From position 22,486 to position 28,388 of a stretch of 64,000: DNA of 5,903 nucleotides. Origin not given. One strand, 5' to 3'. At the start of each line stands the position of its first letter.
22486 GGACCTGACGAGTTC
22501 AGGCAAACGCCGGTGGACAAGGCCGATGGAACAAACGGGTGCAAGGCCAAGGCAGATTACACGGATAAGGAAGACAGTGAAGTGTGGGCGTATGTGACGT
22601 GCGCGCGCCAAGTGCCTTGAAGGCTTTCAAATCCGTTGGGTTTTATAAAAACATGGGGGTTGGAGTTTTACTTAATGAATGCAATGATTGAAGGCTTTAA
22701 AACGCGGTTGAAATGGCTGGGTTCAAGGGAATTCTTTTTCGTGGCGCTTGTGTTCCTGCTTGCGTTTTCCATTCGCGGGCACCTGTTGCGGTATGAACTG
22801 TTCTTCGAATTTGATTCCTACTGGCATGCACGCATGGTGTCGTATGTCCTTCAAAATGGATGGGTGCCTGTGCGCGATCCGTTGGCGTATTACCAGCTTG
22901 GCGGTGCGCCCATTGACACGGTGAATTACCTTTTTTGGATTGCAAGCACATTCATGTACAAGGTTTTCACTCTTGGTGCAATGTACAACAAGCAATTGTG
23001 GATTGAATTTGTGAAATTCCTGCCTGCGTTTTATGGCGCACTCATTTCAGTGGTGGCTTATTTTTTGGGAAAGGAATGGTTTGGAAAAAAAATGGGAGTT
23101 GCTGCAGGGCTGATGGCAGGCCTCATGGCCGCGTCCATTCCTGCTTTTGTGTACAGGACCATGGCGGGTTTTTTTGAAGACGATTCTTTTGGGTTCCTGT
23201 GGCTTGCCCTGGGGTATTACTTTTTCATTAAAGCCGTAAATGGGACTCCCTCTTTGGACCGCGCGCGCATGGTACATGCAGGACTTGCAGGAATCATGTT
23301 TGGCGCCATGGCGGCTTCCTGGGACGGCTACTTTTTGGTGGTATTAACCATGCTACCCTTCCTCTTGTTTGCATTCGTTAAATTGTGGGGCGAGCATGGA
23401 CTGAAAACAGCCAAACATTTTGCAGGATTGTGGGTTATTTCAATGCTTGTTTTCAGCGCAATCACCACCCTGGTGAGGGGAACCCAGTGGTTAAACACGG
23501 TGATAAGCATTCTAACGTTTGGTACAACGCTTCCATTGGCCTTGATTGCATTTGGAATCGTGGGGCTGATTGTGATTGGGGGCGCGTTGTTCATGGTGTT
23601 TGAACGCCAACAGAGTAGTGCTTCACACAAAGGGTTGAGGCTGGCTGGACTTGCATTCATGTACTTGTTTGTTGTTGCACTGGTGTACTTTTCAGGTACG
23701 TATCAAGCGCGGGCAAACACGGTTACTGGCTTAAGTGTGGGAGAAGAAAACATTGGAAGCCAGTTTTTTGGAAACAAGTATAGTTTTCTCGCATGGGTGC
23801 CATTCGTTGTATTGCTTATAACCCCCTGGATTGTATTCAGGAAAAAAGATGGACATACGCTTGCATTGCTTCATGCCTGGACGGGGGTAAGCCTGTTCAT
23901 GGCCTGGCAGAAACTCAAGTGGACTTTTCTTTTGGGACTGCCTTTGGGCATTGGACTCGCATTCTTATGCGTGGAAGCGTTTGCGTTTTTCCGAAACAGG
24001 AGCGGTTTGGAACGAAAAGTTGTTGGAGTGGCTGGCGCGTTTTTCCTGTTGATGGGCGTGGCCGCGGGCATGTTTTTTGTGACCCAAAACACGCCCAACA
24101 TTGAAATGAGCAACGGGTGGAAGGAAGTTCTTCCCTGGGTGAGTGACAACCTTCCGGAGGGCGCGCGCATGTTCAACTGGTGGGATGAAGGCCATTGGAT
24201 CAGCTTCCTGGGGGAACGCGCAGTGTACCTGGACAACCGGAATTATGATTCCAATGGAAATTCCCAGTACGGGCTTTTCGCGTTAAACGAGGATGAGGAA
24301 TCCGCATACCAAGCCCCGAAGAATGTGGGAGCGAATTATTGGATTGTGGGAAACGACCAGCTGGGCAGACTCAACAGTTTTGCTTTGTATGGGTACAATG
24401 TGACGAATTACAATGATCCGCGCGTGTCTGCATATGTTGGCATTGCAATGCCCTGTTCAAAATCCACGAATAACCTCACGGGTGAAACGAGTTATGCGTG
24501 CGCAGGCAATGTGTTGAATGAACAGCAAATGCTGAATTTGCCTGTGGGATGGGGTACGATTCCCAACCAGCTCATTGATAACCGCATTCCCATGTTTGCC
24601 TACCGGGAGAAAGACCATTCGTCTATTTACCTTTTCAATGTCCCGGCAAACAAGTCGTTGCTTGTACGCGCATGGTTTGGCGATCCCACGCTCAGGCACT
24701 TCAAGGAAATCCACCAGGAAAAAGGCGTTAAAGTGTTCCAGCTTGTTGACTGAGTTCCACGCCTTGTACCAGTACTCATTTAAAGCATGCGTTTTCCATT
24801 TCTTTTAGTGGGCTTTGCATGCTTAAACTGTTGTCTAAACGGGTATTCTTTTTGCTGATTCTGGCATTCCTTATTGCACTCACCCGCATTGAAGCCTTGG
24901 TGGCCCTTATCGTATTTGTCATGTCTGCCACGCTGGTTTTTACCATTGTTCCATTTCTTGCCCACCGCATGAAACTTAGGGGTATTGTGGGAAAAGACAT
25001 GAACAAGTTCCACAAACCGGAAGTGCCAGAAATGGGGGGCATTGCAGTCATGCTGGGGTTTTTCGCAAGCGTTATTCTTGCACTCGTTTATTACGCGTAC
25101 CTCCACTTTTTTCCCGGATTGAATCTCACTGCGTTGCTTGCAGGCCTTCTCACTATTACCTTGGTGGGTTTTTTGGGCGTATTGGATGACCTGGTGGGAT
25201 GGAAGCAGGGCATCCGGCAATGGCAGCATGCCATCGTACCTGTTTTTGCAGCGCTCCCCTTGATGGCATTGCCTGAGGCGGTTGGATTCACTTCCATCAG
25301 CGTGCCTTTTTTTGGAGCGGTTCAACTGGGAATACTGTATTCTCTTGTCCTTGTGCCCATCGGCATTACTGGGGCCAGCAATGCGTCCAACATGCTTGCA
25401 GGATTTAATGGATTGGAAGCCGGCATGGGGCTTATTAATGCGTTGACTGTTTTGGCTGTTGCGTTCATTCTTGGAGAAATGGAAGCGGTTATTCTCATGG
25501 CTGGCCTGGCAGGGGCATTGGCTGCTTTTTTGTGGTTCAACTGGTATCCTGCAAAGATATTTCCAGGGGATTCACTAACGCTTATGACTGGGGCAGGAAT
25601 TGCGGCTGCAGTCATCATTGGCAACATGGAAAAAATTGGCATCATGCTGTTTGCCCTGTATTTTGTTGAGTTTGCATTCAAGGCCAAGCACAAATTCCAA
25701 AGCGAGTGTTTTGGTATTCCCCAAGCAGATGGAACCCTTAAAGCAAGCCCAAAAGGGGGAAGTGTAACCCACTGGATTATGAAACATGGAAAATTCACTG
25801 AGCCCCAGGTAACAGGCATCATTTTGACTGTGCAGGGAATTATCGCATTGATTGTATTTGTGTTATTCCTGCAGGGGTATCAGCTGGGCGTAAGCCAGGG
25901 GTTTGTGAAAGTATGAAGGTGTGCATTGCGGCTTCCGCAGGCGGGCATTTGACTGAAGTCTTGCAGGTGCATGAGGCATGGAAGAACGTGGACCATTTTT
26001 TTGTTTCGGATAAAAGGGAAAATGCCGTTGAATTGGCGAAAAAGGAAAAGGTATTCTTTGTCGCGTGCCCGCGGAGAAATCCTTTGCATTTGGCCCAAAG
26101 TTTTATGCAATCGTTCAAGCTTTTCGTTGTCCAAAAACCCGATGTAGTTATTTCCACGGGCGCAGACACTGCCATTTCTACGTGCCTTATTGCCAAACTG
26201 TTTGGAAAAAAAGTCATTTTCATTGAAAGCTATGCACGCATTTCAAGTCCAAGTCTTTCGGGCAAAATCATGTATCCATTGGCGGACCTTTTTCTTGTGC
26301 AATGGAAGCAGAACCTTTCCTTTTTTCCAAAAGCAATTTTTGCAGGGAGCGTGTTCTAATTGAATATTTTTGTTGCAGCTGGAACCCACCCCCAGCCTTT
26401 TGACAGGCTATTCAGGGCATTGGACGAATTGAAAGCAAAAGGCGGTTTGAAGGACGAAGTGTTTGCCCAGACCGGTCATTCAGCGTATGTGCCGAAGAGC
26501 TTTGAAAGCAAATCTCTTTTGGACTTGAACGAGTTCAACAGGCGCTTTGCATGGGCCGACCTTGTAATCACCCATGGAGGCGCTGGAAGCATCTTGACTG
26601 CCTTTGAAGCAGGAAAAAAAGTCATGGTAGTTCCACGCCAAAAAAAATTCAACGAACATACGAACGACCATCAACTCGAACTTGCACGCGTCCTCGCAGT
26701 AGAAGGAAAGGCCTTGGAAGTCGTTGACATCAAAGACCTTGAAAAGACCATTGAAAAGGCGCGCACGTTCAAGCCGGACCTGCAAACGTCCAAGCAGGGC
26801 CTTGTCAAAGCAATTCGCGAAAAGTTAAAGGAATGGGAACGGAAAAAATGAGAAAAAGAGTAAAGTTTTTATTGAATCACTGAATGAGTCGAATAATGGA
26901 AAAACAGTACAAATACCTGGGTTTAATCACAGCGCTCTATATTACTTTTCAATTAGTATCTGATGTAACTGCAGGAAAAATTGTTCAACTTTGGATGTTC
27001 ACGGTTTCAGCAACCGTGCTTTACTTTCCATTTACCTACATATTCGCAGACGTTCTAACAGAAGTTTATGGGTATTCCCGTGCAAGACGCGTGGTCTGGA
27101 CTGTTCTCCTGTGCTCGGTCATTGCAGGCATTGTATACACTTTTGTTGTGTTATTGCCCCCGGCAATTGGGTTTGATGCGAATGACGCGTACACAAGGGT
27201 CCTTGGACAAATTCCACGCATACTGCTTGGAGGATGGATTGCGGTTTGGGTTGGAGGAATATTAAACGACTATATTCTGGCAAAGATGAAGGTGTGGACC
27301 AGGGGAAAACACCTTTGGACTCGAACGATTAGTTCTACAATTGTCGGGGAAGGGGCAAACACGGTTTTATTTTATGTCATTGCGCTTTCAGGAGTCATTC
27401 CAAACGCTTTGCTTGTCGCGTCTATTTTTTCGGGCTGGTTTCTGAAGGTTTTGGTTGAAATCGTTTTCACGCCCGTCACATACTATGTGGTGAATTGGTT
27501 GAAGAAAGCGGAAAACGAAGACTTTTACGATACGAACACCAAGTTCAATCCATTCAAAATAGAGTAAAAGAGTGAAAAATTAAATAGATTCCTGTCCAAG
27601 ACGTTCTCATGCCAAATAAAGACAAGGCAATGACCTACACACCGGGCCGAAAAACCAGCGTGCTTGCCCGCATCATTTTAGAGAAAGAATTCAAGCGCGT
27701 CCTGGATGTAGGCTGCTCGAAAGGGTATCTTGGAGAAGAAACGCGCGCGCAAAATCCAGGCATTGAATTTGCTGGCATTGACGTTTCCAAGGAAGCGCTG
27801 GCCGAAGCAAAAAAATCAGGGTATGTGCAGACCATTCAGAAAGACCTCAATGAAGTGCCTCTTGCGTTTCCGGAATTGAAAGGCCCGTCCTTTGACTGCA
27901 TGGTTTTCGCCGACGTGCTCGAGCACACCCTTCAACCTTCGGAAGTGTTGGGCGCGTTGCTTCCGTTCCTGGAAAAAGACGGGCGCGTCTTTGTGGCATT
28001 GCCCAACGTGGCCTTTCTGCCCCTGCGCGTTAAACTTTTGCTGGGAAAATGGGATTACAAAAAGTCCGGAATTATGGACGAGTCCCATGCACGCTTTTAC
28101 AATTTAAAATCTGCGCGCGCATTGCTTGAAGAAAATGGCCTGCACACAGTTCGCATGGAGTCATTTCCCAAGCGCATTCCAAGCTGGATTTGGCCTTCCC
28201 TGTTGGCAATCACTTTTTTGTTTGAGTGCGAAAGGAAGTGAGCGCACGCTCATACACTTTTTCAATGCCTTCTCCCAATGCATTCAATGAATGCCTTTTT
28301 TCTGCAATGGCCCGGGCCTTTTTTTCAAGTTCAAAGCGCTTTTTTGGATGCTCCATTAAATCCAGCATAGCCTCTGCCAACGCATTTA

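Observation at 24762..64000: Glycan-assembly supercluster next to aglB carrying five B12-binding radical SAM genes plus one SPASM radical SAM gene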

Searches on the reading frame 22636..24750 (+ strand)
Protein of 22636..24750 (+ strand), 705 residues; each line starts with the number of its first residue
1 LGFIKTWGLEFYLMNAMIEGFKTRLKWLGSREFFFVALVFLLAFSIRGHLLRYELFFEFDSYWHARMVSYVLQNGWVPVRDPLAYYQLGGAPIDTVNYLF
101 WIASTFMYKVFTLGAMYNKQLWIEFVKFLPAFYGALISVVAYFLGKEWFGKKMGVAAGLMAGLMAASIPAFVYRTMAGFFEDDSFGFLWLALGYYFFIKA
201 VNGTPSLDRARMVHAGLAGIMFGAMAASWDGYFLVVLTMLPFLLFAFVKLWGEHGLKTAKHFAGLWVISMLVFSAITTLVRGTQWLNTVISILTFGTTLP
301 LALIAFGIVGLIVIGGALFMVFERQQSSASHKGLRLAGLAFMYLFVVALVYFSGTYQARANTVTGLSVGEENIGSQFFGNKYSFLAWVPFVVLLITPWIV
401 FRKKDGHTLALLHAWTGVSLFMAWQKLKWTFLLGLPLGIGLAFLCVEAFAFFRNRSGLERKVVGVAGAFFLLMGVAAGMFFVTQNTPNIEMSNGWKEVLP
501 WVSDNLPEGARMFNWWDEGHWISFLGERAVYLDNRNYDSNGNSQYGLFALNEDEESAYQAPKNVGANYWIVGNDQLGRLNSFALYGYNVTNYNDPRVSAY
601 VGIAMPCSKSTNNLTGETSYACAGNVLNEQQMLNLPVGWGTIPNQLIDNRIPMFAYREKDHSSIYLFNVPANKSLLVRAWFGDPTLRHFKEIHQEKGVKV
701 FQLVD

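Call 3: search_protein_families(library=pfam, proteins=[window:22636-24750:+], max_evalue=0.001)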
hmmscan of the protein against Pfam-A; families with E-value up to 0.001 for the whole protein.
window:22636-24750:+ (705 aa): 2 families
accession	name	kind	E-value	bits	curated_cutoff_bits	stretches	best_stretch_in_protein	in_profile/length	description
PF02516.20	STT3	-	3.3e-21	76.7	24.5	1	55-472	28-394/405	Oligosaccharyl transferase STT3, N-terminal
PF22627.1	AglB_core-like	-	5.7e-06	27.1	27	1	507-571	41-106/111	AglB core domain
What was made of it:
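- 22636..24753 (+): AglB/STT3 oligosaccharyltransferase (705 aa). Pfam STT3 76.7 bits and AglB_core-like 27.1 bits (call 3).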

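Call 87: list_cluster_members(proteins=[P0001, P0241, window:22636-24750:+])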
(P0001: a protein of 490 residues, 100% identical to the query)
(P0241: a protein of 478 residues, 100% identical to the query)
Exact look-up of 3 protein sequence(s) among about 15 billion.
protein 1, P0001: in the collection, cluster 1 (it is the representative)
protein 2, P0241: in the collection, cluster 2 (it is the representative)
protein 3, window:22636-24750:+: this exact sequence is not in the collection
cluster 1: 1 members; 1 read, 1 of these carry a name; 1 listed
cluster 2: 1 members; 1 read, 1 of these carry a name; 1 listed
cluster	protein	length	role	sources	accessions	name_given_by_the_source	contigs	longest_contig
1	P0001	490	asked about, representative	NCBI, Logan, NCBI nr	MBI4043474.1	MAG: radical SAM protein [Candidatus Diapherotrites archaeon] | radical SAM protein [Candidatus Diapherotrites archaeon]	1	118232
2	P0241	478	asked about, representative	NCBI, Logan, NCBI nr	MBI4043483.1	MAG: B12-binding domain-containing radical SAM protein [Candidatus Diapherotrites ... | B12-binding domain-containing radical SAM protein [Candidatus Diapherotrites archaeon]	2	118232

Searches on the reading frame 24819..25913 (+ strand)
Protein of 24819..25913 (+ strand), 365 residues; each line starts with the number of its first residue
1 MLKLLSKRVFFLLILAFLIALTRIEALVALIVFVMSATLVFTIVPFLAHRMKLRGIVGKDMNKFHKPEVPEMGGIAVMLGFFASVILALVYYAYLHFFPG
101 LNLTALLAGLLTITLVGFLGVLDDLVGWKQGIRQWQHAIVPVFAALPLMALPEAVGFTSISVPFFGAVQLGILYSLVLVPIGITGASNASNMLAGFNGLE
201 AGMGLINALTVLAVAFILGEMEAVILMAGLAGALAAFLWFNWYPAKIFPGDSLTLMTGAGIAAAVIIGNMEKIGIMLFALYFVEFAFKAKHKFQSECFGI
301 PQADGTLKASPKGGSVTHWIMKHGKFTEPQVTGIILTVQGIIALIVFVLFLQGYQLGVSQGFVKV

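Call 3: search_protein_families(library=pfam, proteins=[window:24819-25913:+], max_evalue=0.001)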
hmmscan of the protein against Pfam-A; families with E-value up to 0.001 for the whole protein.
window:24819-25913:+ (365 aa): 1 family
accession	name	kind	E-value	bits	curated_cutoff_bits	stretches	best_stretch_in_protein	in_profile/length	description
PF00953.26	Glycos_transf_4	-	2.2e-33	116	27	1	107-268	2-159/160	Glycosyl transferase family 4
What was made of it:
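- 24819..25916 (+): Initiating polyprenyl-phosphate HexNAc-1-P transferase (GPT/AglH type). Pfam Glycos_transf_4 116 bits (call 3).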

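Call 24: search_protein_families(library=ncbifam, proteins=[window:24819-25913:+], max_evalue=0.00001)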
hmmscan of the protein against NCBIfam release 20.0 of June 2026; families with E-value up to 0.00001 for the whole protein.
window:24819-25913:+ (365 aa): 2 families
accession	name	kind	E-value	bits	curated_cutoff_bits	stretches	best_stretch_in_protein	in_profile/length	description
NF053644.1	MraY_archaea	equivalog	2.4e-20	73.2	450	1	161-281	169-288/340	pseudomurein biosynthesis MraY family phospho-N-acetylmuramoyl-pentapeptide-transferase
TIGR00445.1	mraY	equivalog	4.6e-14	52.6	192.05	1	42-283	7-260/321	phospho-N-acetylmuramoyl-pentapeptide-transferase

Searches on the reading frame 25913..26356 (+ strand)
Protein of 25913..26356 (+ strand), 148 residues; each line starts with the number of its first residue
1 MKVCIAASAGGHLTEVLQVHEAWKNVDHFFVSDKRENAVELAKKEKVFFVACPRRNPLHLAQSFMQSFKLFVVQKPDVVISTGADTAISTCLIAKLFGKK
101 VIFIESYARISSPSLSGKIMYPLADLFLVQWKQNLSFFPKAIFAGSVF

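Call 3: search_protein_families(library=pfam, proteins=[window:25913-26356:+], max_evalue=0.001)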
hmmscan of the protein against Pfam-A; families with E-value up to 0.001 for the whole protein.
window:25913-26356:+ (148 aa): 1 family
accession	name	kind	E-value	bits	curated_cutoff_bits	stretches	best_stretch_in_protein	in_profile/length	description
PF08660.17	Alg14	-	5.9e-20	72.4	27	1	59-146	77-170/171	Oligosaccharide biosynthesis protein Alg14 like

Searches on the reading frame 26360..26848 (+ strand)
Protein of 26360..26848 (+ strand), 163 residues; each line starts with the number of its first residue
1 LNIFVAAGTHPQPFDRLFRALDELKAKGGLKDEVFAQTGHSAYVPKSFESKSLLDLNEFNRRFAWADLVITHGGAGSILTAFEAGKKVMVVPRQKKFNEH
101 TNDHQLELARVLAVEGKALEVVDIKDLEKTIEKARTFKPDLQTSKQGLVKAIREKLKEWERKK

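Call 3: search_protein_families(library=pfam, proteins=[window:26360-26848:+], max_evalue=0.001)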
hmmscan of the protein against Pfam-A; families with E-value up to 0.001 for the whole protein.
window:26360-26848:+ (163 aa): 1 family
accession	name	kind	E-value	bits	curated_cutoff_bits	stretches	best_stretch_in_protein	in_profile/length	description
PF04101.22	Glyco_tran_28_C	-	4e-19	69.7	22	1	3-147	2-153/166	Glycosyltransferase family 28 C-terminal domain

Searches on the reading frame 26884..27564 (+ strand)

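Call 3: search_protein_families(library=pfam, proteins=[window:26884-27564:+], max_evalue=0.001)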
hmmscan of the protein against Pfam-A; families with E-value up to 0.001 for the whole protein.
window:26884-27564:+ (227 aa): 1 family
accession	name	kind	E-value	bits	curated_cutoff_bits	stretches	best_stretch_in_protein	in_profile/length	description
PF02592.20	Vut_1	-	1.2e-43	149.5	27.2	1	43-202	2-152/152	Putative vitamin uptake transporter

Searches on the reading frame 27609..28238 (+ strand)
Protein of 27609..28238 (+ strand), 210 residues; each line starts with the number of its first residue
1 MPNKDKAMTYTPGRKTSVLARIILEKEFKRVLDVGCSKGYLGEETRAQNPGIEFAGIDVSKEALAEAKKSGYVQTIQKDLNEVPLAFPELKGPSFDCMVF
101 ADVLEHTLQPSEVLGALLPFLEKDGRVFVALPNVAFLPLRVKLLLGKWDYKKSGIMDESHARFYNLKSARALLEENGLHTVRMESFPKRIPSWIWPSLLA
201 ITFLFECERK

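Call 3: search_protein_families(library=pfam, proteins=[window:27609-28238:+], max_evalue=0.001)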
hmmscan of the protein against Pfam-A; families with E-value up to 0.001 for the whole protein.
window:27609-28238:+ (210 aa): 8 families
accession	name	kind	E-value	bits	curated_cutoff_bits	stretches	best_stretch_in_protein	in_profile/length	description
PF13489.12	Methyltransf_23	-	1.7e-16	60.8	27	1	19-180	13-161/164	Methyltransferase domain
PF08242.18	Methyltransf_12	-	1.1e-13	52.2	30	1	32-126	1-97/98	Methyltransferase domain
PF13847.12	Methyltransf_31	-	1.3e-12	48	27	1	29-133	5-113/145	Methyltransferase domain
PF07021.18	MetW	-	1.3e-10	41.7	21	1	26-145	12-123/193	Methionine biosynthesis protein MetW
PF08241.18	Methyltransf_11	-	3.5e-09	37.6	21.2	1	32-128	1-94/95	Methyltransferase domain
PF13649.12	Methyltransf_25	-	4e-09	37.5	27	1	31-124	1-96/97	Methyltransferase domain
PF05175.20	MTS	-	1.7e-06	28.2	23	1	16-70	20-74/170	Methyltransferase small domain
PF08003.17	Methyltransf_9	-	0.00012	21.6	23.8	1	27-128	115-216/315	Protein of unknown function (DUF1698)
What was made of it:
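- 27609..28241 (+): Class-I SAM methyltransferase (MT_a). Pfam Methyltransf_23/12/31 (call 3).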
